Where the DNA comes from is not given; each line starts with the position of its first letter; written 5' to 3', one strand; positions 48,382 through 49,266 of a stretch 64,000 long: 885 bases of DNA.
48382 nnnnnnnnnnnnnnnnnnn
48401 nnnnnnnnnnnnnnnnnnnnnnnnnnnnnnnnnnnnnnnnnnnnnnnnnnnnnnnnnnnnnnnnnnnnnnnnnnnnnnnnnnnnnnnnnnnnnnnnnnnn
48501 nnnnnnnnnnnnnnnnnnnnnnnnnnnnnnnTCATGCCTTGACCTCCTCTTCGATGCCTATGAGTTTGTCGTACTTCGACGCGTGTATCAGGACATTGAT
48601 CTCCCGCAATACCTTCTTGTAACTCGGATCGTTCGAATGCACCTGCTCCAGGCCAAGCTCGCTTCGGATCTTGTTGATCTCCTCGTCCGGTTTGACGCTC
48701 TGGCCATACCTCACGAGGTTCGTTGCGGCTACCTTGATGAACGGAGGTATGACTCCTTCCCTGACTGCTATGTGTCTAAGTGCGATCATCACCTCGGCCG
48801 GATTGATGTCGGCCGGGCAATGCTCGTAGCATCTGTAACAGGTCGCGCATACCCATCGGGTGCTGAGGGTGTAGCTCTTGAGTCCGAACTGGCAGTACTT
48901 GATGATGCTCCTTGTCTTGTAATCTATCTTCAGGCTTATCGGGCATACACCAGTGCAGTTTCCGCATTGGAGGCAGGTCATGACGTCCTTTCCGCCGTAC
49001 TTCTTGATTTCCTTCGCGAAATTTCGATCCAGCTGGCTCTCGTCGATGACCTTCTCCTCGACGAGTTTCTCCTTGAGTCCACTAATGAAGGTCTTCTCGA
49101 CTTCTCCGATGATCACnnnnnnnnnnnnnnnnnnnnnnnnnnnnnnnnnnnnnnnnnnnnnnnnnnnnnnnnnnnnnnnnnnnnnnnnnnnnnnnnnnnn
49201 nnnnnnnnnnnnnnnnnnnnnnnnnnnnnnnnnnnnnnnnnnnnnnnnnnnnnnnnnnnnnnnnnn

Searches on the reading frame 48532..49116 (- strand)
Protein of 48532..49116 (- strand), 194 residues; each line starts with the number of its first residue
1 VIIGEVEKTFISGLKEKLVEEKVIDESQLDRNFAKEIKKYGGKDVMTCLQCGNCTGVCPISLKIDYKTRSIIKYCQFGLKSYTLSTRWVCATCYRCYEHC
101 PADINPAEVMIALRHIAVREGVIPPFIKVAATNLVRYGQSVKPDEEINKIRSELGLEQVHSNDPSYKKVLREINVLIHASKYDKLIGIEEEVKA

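Call 5: search_protein_families(library=pfam, proteins=[window:48532-49116:-], max_evalue=0.01)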
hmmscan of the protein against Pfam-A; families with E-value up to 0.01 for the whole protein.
window:48532-49116:- (194 aa): 8 families
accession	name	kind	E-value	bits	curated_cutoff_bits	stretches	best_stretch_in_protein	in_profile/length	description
PF13187.11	Fer4_9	-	6.7e-08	32.9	27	1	48-103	2-50/52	4Fe-4S dicluster domain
PF13183.11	Fer4_8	-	5.6e-07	30.5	27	1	47-104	4-68/68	4Fe-4S dicluster domain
PF13237.11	Fer4_10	-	5.5e-06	26.7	25.5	1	44-101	5-53/53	4Fe-4S dicluster domain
PF13484.11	Fer4_16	-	5.2e-05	24.4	30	0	44-60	49-65/66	4Fe-4S double cluster binding domain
PF13534.11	Fer4_17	-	6.7e-05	23.8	22.2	2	48-105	2-61/61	4Fe-4S dicluster domain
PF12838.12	Fer4_7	-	0.00034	21.4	27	1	36-59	27-49/52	4Fe-4S dicluster domain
PF25160.1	LdpA_Fe-S-bd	-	0.0037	17.4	27.6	0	46-62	26-42/49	LdpA Fe-S cluster-binding domain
PF12797.12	Fer4_2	-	0.006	16.9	24.5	0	44-59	6-21/22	4Fe-4S binding domain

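Call 17: search_protein_families(library=ncbifam, proteins=[window:48532-49116:-], max_evalue=0.00001)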
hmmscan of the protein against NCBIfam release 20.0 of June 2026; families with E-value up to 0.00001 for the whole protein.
window:48532-49116:- (194 aa): 10 families
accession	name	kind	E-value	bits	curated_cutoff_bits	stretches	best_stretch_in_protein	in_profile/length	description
TIGR03290.1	CoB_CoM_SS_C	equivalog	2.2e-36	125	160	1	46-186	2-144/144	CoB--CoM heterodisulfide reductase subunit C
NF038018.1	qmoC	equivalog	1.2e-18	67.7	300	1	30-130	2-104/360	quinone-interacting membrane-bound oxidoreductase complex subunit QmoC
NF041890.1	hdrC_Methbact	equivalog_domain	2.6e-17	63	270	1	25-122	8-106/192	ferredoxin:CoB-CoM heterodisulfide reductase subunit HdrC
NF041779.1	hetero_SS_HdrC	equivalog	3.1e-15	56.2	350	1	43-157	28-146/198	ferredoxin:CoB-CoM heterodisulfide reductase subunit HdrC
NF009226.0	PRK12576.1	equivalog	1.8e-08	34.1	344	0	86-178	206-275/317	succinate dehydrogenase/fumarate reductase iron-sulfur subunit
NF004898.0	PRK06259.1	equivalog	2.2e-08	33.2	385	1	28-146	118-245/488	fumarate reductase (CoM/CoB) subunit TfrB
TIGR00314.1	cdhA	equivalog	1.8e-06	26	781.3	1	45-110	398-459/784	CO dehydrogenase/acetyl-CoA synthase complex subunit alpha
TIGR00384.1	dhsB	subfamily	3.4e-06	26.7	88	0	86-110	194-218/222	succinate dehydrogenase and fumarate reductase iron-sulfur protein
NF004616.0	PRK05950.1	subfamily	5.3e-06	25.8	228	0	88-119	204-235/238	succinate dehydrogenase iron-sulfur subunit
TIGR00273.1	TIGR00273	equivalog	8.5e-06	24.9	444.8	0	43-130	290-385/432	LutB/LldF family L-lactate oxidation iron-sulfur protein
